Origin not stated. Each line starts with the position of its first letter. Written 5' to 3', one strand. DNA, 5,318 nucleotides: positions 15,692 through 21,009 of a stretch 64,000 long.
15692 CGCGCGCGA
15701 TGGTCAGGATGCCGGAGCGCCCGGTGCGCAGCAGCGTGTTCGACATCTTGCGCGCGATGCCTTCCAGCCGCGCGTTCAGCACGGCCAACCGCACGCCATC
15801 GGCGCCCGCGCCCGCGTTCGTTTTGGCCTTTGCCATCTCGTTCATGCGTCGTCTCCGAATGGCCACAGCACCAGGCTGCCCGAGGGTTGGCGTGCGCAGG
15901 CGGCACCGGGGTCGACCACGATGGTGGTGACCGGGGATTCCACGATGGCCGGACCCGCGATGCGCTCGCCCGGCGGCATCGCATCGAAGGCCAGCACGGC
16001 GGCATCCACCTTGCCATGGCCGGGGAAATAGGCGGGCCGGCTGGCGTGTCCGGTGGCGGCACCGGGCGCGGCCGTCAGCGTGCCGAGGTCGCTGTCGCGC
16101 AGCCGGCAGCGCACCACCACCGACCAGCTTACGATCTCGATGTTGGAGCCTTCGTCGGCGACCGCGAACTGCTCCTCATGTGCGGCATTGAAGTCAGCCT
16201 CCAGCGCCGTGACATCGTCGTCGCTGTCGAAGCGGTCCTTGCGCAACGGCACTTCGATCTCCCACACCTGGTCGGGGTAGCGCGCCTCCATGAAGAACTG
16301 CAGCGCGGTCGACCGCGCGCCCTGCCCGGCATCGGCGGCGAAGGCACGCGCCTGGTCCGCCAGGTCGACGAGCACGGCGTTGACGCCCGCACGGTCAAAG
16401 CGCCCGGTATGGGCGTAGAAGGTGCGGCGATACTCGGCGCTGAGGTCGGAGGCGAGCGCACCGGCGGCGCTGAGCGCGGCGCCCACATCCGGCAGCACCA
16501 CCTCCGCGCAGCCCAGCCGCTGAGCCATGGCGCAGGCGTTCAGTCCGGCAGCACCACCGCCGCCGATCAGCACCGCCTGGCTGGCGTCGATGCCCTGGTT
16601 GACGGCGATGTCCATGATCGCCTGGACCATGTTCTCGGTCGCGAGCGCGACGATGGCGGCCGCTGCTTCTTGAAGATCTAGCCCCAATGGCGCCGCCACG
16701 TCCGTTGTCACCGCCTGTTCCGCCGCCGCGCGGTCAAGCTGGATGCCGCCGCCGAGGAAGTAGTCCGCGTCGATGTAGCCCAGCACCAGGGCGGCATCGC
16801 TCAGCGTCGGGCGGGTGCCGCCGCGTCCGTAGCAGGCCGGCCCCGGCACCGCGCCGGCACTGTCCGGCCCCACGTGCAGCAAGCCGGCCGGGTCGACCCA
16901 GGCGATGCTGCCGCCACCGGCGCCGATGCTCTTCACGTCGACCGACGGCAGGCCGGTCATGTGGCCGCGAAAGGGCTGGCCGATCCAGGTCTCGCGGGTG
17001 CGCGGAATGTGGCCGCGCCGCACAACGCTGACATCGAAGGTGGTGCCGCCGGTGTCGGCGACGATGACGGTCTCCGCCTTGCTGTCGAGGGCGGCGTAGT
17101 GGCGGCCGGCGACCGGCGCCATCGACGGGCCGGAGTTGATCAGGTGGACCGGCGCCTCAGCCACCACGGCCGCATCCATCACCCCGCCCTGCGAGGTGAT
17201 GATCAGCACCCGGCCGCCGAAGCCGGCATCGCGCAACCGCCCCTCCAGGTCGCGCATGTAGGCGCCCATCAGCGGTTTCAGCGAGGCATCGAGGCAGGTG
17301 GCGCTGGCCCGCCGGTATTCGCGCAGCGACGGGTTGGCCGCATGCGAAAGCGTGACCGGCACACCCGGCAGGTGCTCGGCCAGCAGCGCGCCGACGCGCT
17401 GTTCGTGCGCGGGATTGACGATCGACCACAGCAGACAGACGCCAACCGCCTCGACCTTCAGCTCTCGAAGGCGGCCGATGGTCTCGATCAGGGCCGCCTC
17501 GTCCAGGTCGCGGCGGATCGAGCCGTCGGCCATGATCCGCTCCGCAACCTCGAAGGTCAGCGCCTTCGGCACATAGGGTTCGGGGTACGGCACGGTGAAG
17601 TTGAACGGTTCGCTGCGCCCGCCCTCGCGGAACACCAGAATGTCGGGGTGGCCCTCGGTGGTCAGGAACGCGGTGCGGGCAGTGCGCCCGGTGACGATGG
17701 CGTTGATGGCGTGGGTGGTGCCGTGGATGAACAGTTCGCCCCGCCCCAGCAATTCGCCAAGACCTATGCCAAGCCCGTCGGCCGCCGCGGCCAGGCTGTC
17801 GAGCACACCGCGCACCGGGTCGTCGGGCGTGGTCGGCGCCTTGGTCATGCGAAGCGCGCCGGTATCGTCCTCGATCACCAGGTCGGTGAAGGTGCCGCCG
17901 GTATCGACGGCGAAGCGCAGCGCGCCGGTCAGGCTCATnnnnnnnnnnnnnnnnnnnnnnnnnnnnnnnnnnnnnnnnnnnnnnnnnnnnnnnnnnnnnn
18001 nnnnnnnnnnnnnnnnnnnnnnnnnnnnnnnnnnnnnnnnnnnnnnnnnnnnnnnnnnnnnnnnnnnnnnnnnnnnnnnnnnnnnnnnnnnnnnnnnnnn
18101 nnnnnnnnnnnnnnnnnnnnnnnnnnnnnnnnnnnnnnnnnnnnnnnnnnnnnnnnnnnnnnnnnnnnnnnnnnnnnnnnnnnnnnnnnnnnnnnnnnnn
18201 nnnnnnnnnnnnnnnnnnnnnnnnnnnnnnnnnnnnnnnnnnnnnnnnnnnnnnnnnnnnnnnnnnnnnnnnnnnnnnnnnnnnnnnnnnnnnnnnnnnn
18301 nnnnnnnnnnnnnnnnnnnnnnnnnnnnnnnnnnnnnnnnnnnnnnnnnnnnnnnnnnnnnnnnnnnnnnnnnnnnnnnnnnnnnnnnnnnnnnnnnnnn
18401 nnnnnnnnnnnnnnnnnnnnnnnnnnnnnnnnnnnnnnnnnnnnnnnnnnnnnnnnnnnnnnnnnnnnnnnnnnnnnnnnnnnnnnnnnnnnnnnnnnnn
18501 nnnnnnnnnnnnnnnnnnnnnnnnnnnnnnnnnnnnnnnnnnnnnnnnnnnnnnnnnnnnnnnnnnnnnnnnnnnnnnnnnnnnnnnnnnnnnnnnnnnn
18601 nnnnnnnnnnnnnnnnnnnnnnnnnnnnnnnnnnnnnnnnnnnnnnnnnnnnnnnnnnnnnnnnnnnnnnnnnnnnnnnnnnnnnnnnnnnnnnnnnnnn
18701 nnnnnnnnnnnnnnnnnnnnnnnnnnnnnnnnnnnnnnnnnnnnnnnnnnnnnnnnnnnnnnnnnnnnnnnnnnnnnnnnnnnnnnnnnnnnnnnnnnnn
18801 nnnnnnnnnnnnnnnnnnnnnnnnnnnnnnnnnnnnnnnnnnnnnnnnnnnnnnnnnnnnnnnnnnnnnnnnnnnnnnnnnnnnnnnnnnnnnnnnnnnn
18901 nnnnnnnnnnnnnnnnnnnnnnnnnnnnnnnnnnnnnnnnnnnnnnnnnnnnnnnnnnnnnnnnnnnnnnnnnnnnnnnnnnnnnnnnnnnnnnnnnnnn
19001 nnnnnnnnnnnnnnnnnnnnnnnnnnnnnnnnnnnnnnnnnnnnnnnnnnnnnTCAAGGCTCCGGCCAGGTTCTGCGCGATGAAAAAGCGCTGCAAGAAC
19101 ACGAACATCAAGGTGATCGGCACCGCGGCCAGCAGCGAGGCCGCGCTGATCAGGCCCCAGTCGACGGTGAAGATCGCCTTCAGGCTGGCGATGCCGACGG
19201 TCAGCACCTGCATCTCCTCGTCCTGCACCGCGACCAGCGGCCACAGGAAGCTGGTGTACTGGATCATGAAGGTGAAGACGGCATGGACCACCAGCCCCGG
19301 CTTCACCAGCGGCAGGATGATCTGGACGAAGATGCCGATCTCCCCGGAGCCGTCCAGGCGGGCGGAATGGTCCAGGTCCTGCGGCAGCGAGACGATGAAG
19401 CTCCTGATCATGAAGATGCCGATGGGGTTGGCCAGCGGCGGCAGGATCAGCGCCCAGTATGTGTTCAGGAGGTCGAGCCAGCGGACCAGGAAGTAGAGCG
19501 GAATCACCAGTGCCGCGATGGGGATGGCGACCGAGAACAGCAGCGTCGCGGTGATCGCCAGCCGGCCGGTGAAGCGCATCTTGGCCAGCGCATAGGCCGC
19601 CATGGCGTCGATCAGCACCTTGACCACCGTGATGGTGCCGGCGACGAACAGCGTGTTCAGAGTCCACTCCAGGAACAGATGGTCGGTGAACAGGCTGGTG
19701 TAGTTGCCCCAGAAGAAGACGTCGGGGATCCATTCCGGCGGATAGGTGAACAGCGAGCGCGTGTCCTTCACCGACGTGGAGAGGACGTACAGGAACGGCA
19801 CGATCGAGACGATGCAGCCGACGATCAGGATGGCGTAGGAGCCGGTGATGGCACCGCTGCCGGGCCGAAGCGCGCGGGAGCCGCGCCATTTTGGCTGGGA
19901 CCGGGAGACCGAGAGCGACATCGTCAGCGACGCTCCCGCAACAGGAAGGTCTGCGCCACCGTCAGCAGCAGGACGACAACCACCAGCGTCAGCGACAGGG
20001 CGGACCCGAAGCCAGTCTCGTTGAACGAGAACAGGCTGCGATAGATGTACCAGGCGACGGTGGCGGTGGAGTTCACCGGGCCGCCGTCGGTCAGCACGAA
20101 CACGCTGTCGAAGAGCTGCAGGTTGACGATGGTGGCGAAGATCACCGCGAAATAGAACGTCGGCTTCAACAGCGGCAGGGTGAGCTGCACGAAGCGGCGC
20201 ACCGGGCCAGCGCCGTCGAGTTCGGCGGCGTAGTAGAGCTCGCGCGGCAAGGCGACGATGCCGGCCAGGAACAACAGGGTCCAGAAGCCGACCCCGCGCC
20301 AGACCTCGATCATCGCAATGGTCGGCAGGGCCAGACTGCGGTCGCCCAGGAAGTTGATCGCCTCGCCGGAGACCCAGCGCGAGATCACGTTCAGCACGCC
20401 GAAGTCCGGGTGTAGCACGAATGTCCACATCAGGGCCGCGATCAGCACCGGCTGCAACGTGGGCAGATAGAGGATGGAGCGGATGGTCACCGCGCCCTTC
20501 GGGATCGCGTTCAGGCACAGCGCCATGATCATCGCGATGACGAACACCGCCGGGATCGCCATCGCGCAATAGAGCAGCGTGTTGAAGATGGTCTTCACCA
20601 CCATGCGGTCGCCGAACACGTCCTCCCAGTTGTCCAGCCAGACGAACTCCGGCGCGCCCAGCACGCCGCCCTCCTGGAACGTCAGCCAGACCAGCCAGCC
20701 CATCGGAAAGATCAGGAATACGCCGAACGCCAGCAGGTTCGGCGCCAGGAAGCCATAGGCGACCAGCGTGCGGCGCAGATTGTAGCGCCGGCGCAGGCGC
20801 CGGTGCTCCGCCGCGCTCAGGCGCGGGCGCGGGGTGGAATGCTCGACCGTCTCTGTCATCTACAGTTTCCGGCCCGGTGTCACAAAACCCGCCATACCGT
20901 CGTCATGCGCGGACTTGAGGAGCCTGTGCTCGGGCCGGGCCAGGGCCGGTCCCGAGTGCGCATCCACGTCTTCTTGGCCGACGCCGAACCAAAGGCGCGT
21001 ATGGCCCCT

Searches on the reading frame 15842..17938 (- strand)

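Call 6: search_protein_families(library=pfam, proteins=[window:15842-17938:-], max_evalue=0.001)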
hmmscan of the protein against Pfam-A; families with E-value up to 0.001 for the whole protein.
window:15842-17938:- (698 aa): 3 families
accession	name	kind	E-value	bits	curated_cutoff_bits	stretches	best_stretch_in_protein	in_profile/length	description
PF01968.24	Hydantoinase_A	-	5.9e-74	249.4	22.9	1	210-502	1-290/291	Hydantoinase/oxoprolinase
PF05378.19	Hydant_A_N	-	2.3e-41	141.9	25.2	1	8-189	1-175/176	Hydantoinase/oxoprolinase N-terminal region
PF19278.4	Hydant_A_C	-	3.3e-13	49.9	21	1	520-680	15-179/193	Hydantoinase/oxoprolinase C-terminal domain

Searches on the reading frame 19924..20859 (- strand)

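Call 6: search_protein_families(library=pfam, proteins=[window:19924-20859:-], max_evalue=0.001)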
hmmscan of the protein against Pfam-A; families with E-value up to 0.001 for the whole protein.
window:19924-20859:- (311 aa): 1 family
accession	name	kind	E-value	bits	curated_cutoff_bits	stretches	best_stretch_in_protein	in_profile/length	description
PF00528.27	BPD_transp_1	-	2e-08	34.6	26.4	1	90-307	18-179/184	Binding-protein-dependent transport system inner membrane component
